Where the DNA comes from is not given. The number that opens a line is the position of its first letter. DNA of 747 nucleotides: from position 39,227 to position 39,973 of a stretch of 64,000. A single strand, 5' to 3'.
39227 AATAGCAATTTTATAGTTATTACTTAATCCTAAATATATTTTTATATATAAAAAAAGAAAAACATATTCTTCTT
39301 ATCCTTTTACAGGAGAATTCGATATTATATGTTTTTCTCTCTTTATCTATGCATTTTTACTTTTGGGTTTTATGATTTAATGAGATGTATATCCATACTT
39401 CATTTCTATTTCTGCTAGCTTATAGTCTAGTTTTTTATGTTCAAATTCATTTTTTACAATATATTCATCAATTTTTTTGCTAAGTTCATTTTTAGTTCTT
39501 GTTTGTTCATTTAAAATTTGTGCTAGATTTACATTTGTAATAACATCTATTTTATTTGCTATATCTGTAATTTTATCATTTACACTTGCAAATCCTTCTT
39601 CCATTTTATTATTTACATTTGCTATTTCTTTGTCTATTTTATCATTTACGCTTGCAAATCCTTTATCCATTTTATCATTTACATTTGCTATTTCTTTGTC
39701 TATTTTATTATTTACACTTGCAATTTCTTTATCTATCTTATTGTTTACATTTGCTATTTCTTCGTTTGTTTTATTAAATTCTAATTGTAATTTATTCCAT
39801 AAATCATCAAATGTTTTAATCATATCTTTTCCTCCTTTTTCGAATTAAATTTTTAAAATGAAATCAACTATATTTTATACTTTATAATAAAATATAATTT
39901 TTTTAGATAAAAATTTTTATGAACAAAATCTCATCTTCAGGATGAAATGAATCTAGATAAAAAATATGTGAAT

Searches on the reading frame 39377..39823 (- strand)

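Call 7: search_protein_families(library=pfam, proteins=[window:39377-39823:-], max_evalue=0.001)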
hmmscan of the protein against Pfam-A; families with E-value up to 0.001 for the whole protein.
window:39377-39823:- (148 aa): 4 families
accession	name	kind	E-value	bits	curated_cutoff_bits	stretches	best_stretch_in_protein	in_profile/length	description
PF06705.16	SF-assemblin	-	8.4e-06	25.8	30.6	1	10-126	48-163/247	SF-assemblin/beta giardin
PF04513.17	Baculo_PEP_C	-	0.00011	22.7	38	1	17-115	37-135/140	Baculovirus polyhedron envelope protein, PEP, C terminus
PF07798.16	CCDC90-like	-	0.00011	22.5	33.5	1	5-53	99-147/175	Coiled-coil domain-containing protein 90-like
PF01442.23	Apolipoprotein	-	0.00039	20.6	90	1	7-86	4-87/190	Apolipoprotein A1/A4/E domain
